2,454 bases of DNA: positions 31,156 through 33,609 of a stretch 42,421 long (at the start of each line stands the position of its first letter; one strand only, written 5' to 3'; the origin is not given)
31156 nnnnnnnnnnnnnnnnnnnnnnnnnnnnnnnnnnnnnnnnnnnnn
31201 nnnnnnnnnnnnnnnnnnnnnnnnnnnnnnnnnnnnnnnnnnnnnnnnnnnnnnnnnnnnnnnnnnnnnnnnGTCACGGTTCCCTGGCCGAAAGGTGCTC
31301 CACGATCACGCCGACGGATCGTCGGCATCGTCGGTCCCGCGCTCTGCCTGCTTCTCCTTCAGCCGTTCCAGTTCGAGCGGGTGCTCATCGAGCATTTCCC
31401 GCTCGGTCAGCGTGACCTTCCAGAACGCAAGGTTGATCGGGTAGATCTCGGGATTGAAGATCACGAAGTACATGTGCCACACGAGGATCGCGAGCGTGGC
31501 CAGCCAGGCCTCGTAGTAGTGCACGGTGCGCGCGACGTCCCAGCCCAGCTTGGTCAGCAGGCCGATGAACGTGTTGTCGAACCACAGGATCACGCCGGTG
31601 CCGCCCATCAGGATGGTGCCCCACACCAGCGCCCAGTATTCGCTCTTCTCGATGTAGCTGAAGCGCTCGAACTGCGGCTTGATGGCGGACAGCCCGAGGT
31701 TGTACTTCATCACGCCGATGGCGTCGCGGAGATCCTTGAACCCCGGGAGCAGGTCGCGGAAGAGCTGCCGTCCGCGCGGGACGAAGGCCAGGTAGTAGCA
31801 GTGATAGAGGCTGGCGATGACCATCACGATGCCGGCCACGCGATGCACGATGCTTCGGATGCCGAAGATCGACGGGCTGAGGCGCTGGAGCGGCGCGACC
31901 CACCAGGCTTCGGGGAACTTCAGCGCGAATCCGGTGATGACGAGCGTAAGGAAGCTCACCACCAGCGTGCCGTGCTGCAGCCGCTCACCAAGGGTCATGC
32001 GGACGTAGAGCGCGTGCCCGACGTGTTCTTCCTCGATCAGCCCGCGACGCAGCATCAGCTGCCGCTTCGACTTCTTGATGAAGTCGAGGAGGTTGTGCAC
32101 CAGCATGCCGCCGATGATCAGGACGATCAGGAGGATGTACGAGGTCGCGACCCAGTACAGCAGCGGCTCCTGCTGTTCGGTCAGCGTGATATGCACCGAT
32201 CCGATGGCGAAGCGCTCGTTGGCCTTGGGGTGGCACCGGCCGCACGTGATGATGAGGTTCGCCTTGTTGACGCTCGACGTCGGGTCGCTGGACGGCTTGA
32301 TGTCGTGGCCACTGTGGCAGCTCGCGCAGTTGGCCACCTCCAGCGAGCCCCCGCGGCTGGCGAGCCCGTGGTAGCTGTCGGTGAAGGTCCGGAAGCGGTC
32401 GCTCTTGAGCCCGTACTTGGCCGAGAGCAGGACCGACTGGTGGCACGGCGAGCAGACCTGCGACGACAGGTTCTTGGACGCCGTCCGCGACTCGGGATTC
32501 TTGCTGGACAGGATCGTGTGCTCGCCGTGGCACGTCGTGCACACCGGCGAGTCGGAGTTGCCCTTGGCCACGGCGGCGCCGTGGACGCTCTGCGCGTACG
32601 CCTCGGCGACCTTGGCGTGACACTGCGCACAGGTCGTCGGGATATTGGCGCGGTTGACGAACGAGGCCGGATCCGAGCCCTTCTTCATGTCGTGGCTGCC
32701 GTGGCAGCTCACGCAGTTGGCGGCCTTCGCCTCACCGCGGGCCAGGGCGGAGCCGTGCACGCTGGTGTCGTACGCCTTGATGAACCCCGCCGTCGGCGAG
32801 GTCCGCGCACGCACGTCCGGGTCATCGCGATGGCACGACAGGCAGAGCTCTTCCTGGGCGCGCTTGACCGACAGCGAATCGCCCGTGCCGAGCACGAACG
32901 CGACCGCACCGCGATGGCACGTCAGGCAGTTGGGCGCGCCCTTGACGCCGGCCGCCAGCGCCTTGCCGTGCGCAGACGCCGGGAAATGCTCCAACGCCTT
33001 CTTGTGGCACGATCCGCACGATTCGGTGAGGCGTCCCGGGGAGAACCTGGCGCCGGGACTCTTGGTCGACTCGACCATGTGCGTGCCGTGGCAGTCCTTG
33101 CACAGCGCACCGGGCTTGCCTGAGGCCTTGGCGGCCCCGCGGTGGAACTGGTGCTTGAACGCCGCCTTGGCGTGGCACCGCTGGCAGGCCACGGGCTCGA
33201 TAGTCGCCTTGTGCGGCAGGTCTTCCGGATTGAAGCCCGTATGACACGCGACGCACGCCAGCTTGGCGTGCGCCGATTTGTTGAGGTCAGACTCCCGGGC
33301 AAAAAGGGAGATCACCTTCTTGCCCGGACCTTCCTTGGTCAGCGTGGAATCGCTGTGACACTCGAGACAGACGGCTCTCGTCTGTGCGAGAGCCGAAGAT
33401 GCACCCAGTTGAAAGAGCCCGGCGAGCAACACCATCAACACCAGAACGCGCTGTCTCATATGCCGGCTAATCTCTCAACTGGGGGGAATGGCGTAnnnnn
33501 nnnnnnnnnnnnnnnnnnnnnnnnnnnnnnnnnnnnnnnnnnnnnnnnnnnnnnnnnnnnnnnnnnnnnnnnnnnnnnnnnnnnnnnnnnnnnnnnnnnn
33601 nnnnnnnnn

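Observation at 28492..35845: Divergent multiheme-cytochrome locus with two c-type/b-type fusion cytochromes, a tetraheme carrier and an ImcH-like protein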

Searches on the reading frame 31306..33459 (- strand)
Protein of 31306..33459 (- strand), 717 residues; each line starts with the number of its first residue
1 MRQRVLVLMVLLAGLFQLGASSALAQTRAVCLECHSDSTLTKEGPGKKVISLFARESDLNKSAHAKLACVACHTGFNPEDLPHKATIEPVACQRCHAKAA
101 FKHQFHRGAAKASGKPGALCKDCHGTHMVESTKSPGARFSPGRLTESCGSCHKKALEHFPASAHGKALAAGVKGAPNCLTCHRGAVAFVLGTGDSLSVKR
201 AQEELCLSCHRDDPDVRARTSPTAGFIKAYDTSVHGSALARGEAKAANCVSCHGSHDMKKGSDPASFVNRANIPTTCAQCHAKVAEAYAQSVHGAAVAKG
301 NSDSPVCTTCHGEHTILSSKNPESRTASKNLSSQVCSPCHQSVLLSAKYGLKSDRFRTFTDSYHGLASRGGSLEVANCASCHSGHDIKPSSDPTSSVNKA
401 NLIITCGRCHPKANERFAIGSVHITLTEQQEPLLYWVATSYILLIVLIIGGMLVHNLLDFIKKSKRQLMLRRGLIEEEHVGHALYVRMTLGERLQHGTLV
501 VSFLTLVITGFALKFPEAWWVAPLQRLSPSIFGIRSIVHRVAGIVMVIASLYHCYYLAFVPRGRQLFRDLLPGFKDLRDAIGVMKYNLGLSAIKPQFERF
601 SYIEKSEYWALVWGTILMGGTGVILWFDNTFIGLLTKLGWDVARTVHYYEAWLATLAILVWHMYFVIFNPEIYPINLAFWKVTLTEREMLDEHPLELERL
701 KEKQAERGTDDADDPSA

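Call 4: search_protein_families(library=pfam, proteins=[window:31306-33459:-], max_evalue=0.01)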
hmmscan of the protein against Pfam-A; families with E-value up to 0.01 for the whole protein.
window:31306-33459:- (717 aa): 7 families
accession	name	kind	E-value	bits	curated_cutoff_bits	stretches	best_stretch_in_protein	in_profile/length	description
PF14522.11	Cytochrome_C7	-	1.1e-20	73.6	24.8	5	145-211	13-67/67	Cytochrome c7 and related cytochrome c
PF14537.11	Cytochrom_c3_2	-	3.2e-16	60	25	2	177-260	8-71/79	Cytochrome c3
PF01292.26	Ni_hydr_CYTB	-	6.5e-15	55.8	30.1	1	487-672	1-168/179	Prokaryotic cytochrome b561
PF09699.15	Paired_CXXCH_1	-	3.2e-12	46.4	20.6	1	245-285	5-40/41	Doubled CXXCH motif (Paired_CXXCH_1)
PF02085.21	Cytochrom_CIII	-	2.7e-06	28.1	22.9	0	56-152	20-101/101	Class III cytochrome C family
PF14358.11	DUF4405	-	0.00037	21.4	26.7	1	498-556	5-64/66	Domain of unknown function (DUF4405)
PF22678.1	Cytochrom_c_NrfB-like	-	0.0023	18.8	27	0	31-107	1-76/89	Cytochrome c-type protein NrfB-like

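Call 5: search_protein_families(library=ncbifam, proteins=[window:31306-33459:-], max_evalue=0.01)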
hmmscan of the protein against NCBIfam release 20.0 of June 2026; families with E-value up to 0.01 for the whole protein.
window:31306-33459:- (717 aa): 10 families
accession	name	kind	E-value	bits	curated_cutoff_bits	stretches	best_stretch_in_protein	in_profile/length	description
TIGR03508.1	decahem_SO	subfamily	1.5e-12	47.6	192.2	3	25-253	67-248/258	DmsE family decaheme c-type cytochrome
NF008659.0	PRK11659.1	equivalog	2.9e-12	46.7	184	2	26-133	73-176/188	cytochrome c nitrite reductase pentaheme subunit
TIGR01583.1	formate-DH-gamm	equivalog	1.7e-10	41.2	115.85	1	487-668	4-171/204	formate dehydrogenase subunit gamma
NF041028.1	decahem_GSU2203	exception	1.9e-08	33.9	325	2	24-154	97-209/317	GSU2203 family decaheme c-type cytochrome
TIGR03146.1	cyt_nit_nrfB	equivalog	6e-08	33.1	166.6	0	197-256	5-50/145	cytochrome c nitrite reductase pentaheme subunit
TIGR02125.1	CytB-hydogenase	equivalog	4.8e-06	26.2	121.5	1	493-670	8-192/212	Ni/Fe-hydrogenase, b-type cytochrome subunit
TIGR04257.1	nanowire_3heme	domain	3.2e-05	24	40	1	98-154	12-60/75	c(7)-type cytochrome triheme domain-containing protein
NF007558.0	PRK10179.1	equivalog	0.001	18.8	339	1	484-666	6-173/217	formate dehydrogenase-N subunit gamma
TIGR02970.1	succ_dehyd_cytB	equivalog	0.0026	18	52.3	1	524-568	9-53/120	succinate dehydrogenase, cytochrome b556 subunit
TIGR01905.1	paired_CXXCH_1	subfamily_domain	0.0085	16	25.2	0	247-285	7-40/41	doubled CXXCH domain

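Call 6: search_solved_structures(query=window:31306-33459:-, max_evalue=0.1)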
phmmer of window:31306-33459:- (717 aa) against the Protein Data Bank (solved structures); distinct sequences matched with E-value up to 0.1: 4.
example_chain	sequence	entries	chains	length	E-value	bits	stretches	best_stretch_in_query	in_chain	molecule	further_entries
28pb_A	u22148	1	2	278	4.9e-08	34.9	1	29-254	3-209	Cytochrome c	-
7ubj_A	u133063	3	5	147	0.0033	18.9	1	110-169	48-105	Antitermination protein Q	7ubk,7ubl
4mo1_A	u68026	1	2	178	0.0061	18.1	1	110-169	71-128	Antitermination protein Q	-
7ubm_Q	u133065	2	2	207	0.0081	17.7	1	110-169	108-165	Antitermination protein Q | Antitermination protein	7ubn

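Call 35: find_homologous_proteins(query=window:31306-33459:-, max_evalue=1e-10)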
Query window:31306-33459:- (717 aa): 5639 proteins with E <= 1e-10 among 8000 candidates; the best 120 are listed.
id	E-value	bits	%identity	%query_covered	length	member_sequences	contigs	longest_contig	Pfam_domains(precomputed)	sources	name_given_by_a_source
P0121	0.0e+0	1666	100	100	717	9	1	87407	PF09699.16,PF14537.12,PF01292.27,PF02085.22,PF14522.12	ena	-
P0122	0.0e+0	1415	83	100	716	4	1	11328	PF09699.16,PF14537.12,PF01292.27,PF02085.22,PF14522.12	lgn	-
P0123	0.0e+0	1403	83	98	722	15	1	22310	PF09699.16,PF14537.12,PF01292.27,PF02085.22,PF14522.12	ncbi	ncbi:MAG: cytochrome c3 family protein [Gemmatimonadota bacterium]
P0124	0.0e+0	1327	77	100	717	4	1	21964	PF09699.16,PF14537.12,PF01292.27,PF02085.22,PF14522.12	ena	-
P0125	0.0e+0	1322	77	100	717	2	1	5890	PF09699.16,PF14537.12,PF01292.27,PF02085.22,PF14522.12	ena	-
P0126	0.0e+0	1314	77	99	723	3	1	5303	PF09699.16,PF14537.12,PF01292.27,PF02085.22,PF14522.12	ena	-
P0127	0.0e+0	1309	76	100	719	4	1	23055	PF09699.16,PF14537.12,PF01292.27,PF02085.22,PF14522.12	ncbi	-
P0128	0.0e+0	1308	77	100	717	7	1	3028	PF09699.16,PF14537.12,PF01292.27,PF02085.22,PF14522.12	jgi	-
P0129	0.0e+0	1307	77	100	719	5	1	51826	PF09699.16,PF14537.12,PF01292.27,PF14522.12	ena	-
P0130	0.0e+0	1301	75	100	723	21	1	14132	PF09699.16,PF14537.12,PF01292.27,PF02085.22,PF14522.12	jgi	jgi:cytochrome b subunit of formate dehydrogenase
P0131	0.0e+0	1293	76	100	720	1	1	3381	PF09699.16,PF14537.12,PF01292.27,PF02085.22,PF14522.12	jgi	jgi:cytochrome b subunit of formate dehydrogenase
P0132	0.0e+0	1285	76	100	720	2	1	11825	PF09699.16,PF14537.12,PF01292.27,PF02085.22,PF14522.12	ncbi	-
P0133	0.0e+0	1275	81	91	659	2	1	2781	PF09699.16,PF14537.12,PF01292.27,PF02085.22,PF14522.12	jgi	jgi:cytochrome b subunit of formate dehydrogenase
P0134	0.0e+0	1273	74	98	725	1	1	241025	PF09699.16,PF14537.12,PF22678.2,PF01292.27,PF02085.22,PF14522.12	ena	-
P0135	0.0e+0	1267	73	100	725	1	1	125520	PF09699.16,PF14537.12,PF01292.27,PF02085.22,PF14522.12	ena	-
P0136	0.0e+0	1265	74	98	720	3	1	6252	PF09699.16,PF14537.12,PF01292.27,PF02085.22,PF14522.12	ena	-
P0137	0.0e+0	1257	74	98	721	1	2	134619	PF09699.16,PF14537.12,PF01292.27,PF02085.22,PF14522.12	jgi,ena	-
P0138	0.0e+0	1257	74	100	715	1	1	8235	PF14358.12,PF09699.16,PF14537.12,PF01292.27,PF14522.12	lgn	-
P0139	0.0e+0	1245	74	98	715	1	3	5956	PF09699.16,PF14537.12,PF01292.27,PF02085.22,PF14522.12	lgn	-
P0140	0.0e+0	1242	73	99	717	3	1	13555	PF09699.16,PF14537.12,PF01292.27,PF02085.22,PF14522.12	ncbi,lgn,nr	ncbi:MAG: cytochrome c3 family protein [Gemmatimonadota bacterium]|nr:cytochrome c3 family protein [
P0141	0.0e+0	1240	73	98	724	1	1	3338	PF09699.16,PF14537.12,PF01292.27,PF02085.22,PF14522.12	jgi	jgi:cytochrome b subunit of formate dehydrogenase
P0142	0.0e+0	1237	73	96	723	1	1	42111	PF09699.16,PF14537.12,PF01292.27,PF02085.22,PF14522.12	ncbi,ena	-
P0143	0.0e+0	1231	73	99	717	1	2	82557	PF14358.12,PF09699.16,PF14537.12,PF01292.27,PF02085.22,PF14522.12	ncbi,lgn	-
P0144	0.0e+0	1221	72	98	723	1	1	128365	PF09699.16,PF14537.12,PF01292.27,PF02085.22,PF14522.12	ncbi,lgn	-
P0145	0.0e+0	1215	73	96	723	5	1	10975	PF14358.12,PF09699.16,PF14537.12,PF01292.27,PF02085.22,PF14522.12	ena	-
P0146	0.0e+0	1212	72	97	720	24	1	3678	PF09699.16,PF14537.12,PF01292.27,PF14522.12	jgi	jgi:predicted CXXCH cytochrome family protein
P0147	0.0e+0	1200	71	99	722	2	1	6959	PF09699.16,PF14537.12,PF01292.27,PF02085.22,PF14522.12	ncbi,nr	ncbi:MAG: cytochrome b/b6 domain-containing protein [Gemmatimonadaceae bacterium]|nr:cytochrome b/b6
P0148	0.0e+0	1199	71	100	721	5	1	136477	PF09699.16,PF14537.12,PF01292.27,PF02085.22,PF14522.12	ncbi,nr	ncbi:MAG: cytochrome b/b6 domain-containing protein [Gemmatimonadetes bacterium]|nr:cytochrome b/b6 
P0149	0.0e+0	1199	70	97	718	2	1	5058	PF14358.12,PF09699.16,PF14537.12,PF01292.27,PF02085.22,PF14522.12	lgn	-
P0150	0.0e+0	1198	73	97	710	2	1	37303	PF09699.16,PF14537.12,PF01292.27,PF02085.22,PF14522.12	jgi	-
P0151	0.0e+0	1196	70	98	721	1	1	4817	PF14358.12,PF09699.16,PF14537.12,PF01292.27,PF02085.22,PF14522.12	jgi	jgi:cytochrome b subunit of formate dehydrogenase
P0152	0.0e+0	1195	70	100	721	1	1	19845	PF09699.16,PF14537.12,PF01292.27,PF14522.12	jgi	jgi:cytochrome b subunit of formate dehydrogenase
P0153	0.0e+0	1189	70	100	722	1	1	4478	PF14358.12,PF09699.16,PF14537.12,PF01292.27,PF14522.12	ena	-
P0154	0.0e+0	1180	71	98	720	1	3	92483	PF14358.12,PF09699.16,PF14537.12,PF01292.27,PF02085.22,PF14522.12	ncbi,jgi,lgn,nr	ncbi:MAG: cytochrome b/b6 domain-containing protein [Gemmatimonadetes bacterium]|nr:cytochrome b/b6 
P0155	0.0e+0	1178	69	98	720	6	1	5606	PF09699.16,PF14537.12,PF01292.27,PF14522.12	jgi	-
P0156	0.0e+0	1155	68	100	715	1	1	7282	PF14358.12,PF09699.16,PF14537.12,PF01292.27,PF02085.22,PF14522.12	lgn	-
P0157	0.0e+0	1150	67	99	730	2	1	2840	PF09699.16,PF14537.12,PF01292.27,PF14522.12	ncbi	-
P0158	0.0e+0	1143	68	98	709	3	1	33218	PF09699.16,PF14537.12,PF01292.27,PF02085.22,PF14522.12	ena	-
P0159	0.0e+0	1138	66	99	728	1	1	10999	PF09699.16,PF14537.12,PF01292.27,PF14522.12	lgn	-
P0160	0.0e+0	1138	67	98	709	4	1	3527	PF09699.16,PF14537.12,PF01292.27,PF02085.22,PF14522.12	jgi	jgi:cytochrome b subunit of formate dehydrogenase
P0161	0.0e+0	1122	67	98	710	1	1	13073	PF09699.16,PF14537.12,PF01292.27,PF14522.12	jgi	-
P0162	0.0e+0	1120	67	98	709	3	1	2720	PF09699.16,PF14537.12,PF01292.27,PF02085.22,PF14522.12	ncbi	-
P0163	0.0e+0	1116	67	93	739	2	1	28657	PF09699.16,PF14537.12,PF01292.27,PF02085.22,PF14522.12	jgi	jgi:cytochrome b subunit of formate dehydrogenase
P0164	0.0e+0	1101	64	100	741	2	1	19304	PF14358.12,PF09699.16,PF14537.12,PF01292.27,PF02085.22,PF14522.12,PF22113.2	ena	-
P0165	0.0e+0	1096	65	98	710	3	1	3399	PF09699.16,PF14537.12,PF22678.2,PF01292.27,PF14522.12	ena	-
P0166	0.0e+0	1094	65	95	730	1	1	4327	PF14358.12,PF09699.16,PF14537.12,PF01292.27,PF14522.12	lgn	-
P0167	0.0e+0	1085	65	95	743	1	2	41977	PF09699.16,PF14537.12,PF01292.27,PF14522.12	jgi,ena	-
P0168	0.0e+0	1082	63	98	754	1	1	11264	PF09699.16,PF14537.12,PF01292.27,PF02085.22,PF14522.12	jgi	jgi:cytochrome b subunit of formate dehydrogenase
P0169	0.0e+0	1080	64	95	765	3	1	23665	PF09699.16,PF14537.12,PF01292.27,PF02085.22,PF14522.12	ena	-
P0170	0.0e+0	1079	63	99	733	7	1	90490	PF09699.16,PF14537.12,PF01292.27,PF14522.12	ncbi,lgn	ncbi:MAG: cytochrome b/b6 domain-containing protein [Bacteroidota bacterium]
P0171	0.0e+0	1073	62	98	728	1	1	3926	PF09699.16,PF14537.12,PF22678.2,PF01292.27,PF02085.22,PF14522.12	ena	-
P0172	0.0e+0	1071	63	96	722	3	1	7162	PF09699.16,PF14537.12,PF01292.27,PF02085.22,PF14522.12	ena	-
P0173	0.0e+0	1071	63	95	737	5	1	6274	PF09699.16,PF14537.12,PF22678.2,PF01292.27,PF14522.12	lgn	-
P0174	0.0e+0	1070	63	99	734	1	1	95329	PF14358.12,PF09699.16,PF14537.12,PF01292.27,PF14522.12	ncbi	ncbi:MAG: cytochrome b/b6 domain-containing protein [Bacteroidota bacterium]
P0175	0.0e+0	1069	63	97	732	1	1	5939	PF14358.12,PF09699.16,PF14537.12,PF01292.27,PF02085.22,PF14522.12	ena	-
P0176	0.0e+0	1068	63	98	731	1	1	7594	PF14358.12,PF09699.16,PF14537.12,PF01292.27,PF14522.12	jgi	jgi:cytochrome b subunit of formate dehydrogenase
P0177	0.0e+0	1067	62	97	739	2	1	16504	PF09699.16,PF14537.12,PF01292.27,PF14522.12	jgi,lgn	jgi:cytochrome b subunit of formate dehydrogenase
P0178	0.0e+0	1065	63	95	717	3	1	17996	PF14358.12,PF09699.16,PF14537.12,PF01292.27,PF14522.12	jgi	jgi:formate dehydrogenase gamma subunit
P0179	0.0e+0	1064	63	94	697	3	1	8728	PF09699.16,PF14537.12,PF01292.27,PF02085.22,PF14522.12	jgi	-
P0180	0.0e+0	1063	65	92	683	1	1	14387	PF09699.16,PF14537.12,PF01292.27,PF02085.22,PF14522.12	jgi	jgi:cytochrome b subunit of formate dehydrogenase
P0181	0.0e+0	1063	62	98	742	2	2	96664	PF09699.16,PF14537.12,PF22678.2,PF01292.27,PF02085.22,PF14522.12,PF22113.2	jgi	jgi:cytochrome b subunit of formate dehydrogenase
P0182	0.0e+0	1060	60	100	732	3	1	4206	PF14358.12,PF09699.16,PF14537.12,PF22678.2,PF01292.27,PF02085.22,PF14522.12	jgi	jgi:cytochrome b subunit of formate dehydrogenase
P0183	0.0e+0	1059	62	96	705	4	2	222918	PF09699.16,PF14537.12,PF01292.27,PF14522.12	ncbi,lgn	-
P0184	0.0e+0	1058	62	99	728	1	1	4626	PF09699.16,PF14537.12,PF22678.2,PF01292.27,PF02085.22,PF14522.12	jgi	-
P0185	0.0e+0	1058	62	99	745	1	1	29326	PF09699.16,PF14537.12,PF01292.27,PF14522.12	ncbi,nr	ncbi:MAG: cytochrome b/b6 domain-containing protein [Ignavibacteriae bacterium]|nr:cytochrome b/b6 d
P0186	0.0e+0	1058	62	95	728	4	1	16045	PF09699.16,PF14537.12,PF22678.2,PF01292.27,PF14522.12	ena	-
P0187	0.0e+0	1058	64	93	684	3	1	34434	PF09699.16,PF14537.12,PF01292.27,PF03264.20,PF02085.22,PF14522.12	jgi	-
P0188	0.0e+0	1058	64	95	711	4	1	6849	PF09699.16,PF14537.12,PF01292.27,PF02085.22,PF14522.12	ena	-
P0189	0.0e+0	1057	62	95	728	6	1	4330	PF09699.16,PF14537.12,PF22678.2,PF01292.27,PF14522.12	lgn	-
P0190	0.0e+0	1057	61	99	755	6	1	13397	PF09699.16,PF14537.12,PF01292.27,PF14522.12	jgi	-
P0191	0.0e+0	1056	62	99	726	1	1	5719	PF09699.16,PF14537.12,PF22678.2,PF01292.27,PF14522.12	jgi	jgi:cytochrome b subunit of formate dehydrogenase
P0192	0.0e+0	1056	62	99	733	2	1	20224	PF09699.16,PF14537.12,PF01292.27,PF14522.12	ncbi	-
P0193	0.0e+0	1056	61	100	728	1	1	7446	PF09699.16,PF14537.12,PF01292.27,PF14522.12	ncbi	-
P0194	0.0e+0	1055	62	94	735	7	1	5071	PF09699.16,PF14537.12,PF22678.2,PF01292.27,PF14522.12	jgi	jgi:cytochrome b subunit of formate dehydrogenase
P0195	0.0e+0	1055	74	84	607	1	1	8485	PF09699.16,PF14537.12,PF01292.27,PF02085.22,PF14522.12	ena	-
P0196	0.0e+0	1052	60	100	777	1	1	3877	PF09699.16,PF14537.12,PF01292.27,PF02085.22,PF14522.12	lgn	-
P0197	0.0e+0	1052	63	94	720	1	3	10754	PF09699.16,PF14537.12,PF01292.27,PF14522.12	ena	-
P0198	0.0e+0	1052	62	97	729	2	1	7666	PF09699.16,PF14537.12,PF01292.27,PF14522.12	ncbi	-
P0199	0.0e+0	1051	63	97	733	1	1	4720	PF09699.16,PF14537.12,PF01292.27,PF14522.12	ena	-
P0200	0.0e+0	1051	63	93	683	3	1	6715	PF09699.16,PF14537.12,PF01292.27,PF02085.22,PF14522.12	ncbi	-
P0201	0.0e+0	1051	62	95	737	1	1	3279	PF14358.12,PF09699.16,PF14537.12,PF01292.27,PF14522.12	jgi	jgi:formate dehydrogenase gamma subunit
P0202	0.0e+0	1050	61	99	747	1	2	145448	PF09699.16,PF14537.12,PF01292.27,PF02085.22,PF14522.12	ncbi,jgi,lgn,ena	-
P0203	0.0e+0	1050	62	99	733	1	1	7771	PF09699.16,PF14537.12,PF01292.27,PF14522.12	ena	-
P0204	0.0e+0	1050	64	92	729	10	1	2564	PF09699.16,PF14537.12,PF22678.2,PF01292.27,PF14522.12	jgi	-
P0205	0.0e+0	1050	62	100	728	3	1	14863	PF09699.16,PF14537.12,PF22678.2,PF01292.27,PF14522.12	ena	-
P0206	0.0e+0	1049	60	98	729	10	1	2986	PF14358.12,PF09699.16,PF14537.12,PF22678.2,PF01292.27,PF02085.22,PF14522.12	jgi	jgi:cytochrome b subunit of formate dehydrogenase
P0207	0.0e+0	1049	63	95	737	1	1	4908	PF14358.12,PF09699.16,PF14537.12,PF01292.27,PF14522.12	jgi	jgi:cytochrome b subunit of formate dehydrogenase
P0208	0.0e+0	1046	62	98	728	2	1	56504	PF09699.16,PF14537.12,PF22678.2,PF01292.27,PF14522.12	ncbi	ncbi:MAG: cytochrome b/b6 domain-containing protein [Bacteroidota bacterium]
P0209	0.0e+0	1045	62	92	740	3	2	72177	PF14358.12,PF09699.16,PF14537.12,PF01292.27,PF14522.12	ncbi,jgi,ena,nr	ncbi:MAG TPA: cytochrome b/b6 domain-containing protein [Bacteroidota bacterium]|nr:cytochrome b/b6 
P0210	0.0e+0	1045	63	92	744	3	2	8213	PF09699.16,PF14537.12,PF01292.27,PF14522.12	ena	-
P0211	0.0e+0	1044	62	97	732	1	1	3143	PF14358.12,PF09699.16,PF14537.12,PF01292.27,PF14522.12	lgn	-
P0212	0.0e+0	1044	61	95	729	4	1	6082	PF09699.16,PF14537.12,PF22678.2,PF01292.27,PF14522.12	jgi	-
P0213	0.0e+0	1044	60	100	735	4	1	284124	PF14358.12,PF09699.16,PF14537.12,PF01292.27,PF14522.12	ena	-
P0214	0.0e+0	1043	62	98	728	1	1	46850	PF09699.16,PF14537.12,PF01292.27,PF14522.12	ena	-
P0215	0.0e+0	1043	60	99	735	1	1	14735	PF14358.12,PF09699.16,PF14537.12,PF01292.27,PF14522.12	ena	-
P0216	0.0e+0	1043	61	99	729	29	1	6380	PF09699.16,PF14537.12,PF01292.27,PF14522.12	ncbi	-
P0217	0.0e+0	1041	61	96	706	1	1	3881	PF09699.16,PF14537.12,PF22678.2,PF01292.27,PF02085.22,PF14522.12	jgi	jgi:cytochrome b subunit of formate dehydrogenase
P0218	0.0e+0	1041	62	97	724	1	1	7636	PF09699.16,PF14537.12,PF01292.27,PF14522.12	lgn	-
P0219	0.0e+0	1041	62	95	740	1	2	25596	PF14358.12,PF09699.16,PF14537.12,PF01292.27,PF14522.12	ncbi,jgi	-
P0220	0.0e+0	1041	62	99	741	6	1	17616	PF09699.16,PF14537.12,PF01292.27,PF14522.12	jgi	jgi:cytochrome b subunit of formate dehydrogenase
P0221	0.0e+0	1041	61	98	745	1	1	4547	PF09699.16,PF14537.12,PF01292.27,PF14522.12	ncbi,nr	ncbi:MAG TPA: cytochrome b/b6 domain-containing protein [Bacteroidota bacterium]|nr:cytochrome b/b6 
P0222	0.0e+0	1041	62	95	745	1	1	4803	PF14358.12,PF09699.16,PF14537.12,PF01292.27,PF02085.22,PF14522.12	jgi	jgi:cytochrome b subunit of formate dehydrogenase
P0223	0.0e+0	1040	62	95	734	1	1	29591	PF09699.16,PF14537.12,PF22678.2,PF01292.27,PF14522.12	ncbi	-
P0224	0.0e+0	1039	61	99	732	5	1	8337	PF09699.16,PF14537.12,PF01292.27,PF02085.22,PF14522.12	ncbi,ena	-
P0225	0.0e+0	1039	62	95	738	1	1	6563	PF09699.16,PF14537.12,PF01292.27,PF00684.26,PF14522.12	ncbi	-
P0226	0.0e+0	1037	61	97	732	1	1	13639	PF09699.16,PF14537.12,PF01292.27,PF14522.12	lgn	-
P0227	0.0e+0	1037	62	97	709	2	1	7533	PF09699.16,PF14537.12,PF01292.27,PF02085.22,PF14522.12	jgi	jgi:formate dehydrogenase gamma subunit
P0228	0.0e+0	1037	62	97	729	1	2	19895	PF09699.16,PF14537.12,PF01292.27,PF14522.12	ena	-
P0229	0.0e+0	1037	62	98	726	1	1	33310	PF09699.16,PF14537.12,PF22678.2,PF01292.27,PF14522.12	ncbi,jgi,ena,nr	ncbi:MAG TPA: cytochrome b/b6 domain-containing protein [Bacteroidota bacterium]|nr:cytochrome b/b6 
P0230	0.0e+0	1037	61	96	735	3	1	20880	PF14358.12,PF09699.16,PF14537.12,PF01292.27,PF14522.12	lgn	-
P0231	0.0e+0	1037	63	95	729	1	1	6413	PF09699.16,PF14537.12,PF22678.2,PF01292.27,PF14522.12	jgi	jgi:cytochrome b subunit of formate dehydrogenase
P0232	0.0e+0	1036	60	98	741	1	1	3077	PF09699.16,PF14537.12,PF01292.27,PF14522.12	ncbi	-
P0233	0.0e+0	1036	62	95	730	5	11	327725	PF09699.16,PF14537.12,PF22678.2,PF01292.27,PF14522.12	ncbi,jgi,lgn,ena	ncbi:MAG: cytochrome b/b6 domain-containing protein [Bacteroidota bacterium]|jgi:cytochrome b subuni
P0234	0.0e+0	1035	61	95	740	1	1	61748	PF14358.12,PF09699.16,PF14537.12,PF01292.27,PF14522.12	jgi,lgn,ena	-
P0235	0.0e+0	1035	57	96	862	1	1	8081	PF14358.12,PF09699.16,PF14537.12,PF22678.2,PF01292.27,PF02085.22,PF14522.12,PF22113.2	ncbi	-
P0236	0.0e+0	1035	61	99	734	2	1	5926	PF09699.16,PF14537.12,PF01292.27,PF14522.12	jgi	-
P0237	0.0e+0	1034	62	93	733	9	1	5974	PF09699.16,PF14537.12,PF01292.27,PF02085.22,PF14522.12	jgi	jgi:cytochrome b subunit of formate dehydrogenase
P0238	0.0e+0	1034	61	95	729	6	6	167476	PF09699.16,PF14537.12,PF22678.2,PF01292.27,PF14522.12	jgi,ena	jgi:cytochrome b subunit of formate dehydrogenase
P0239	0.0e+0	1033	63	94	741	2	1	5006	PF14358.12,PF14537.12,PF01292.27,PF14522.12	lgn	-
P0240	0.0e+0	1033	61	98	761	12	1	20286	PF14358.12,PF09699.16,PF14537.12,PF01292.27,PF14522.12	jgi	jgi:formate dehydrogenase gamma subunit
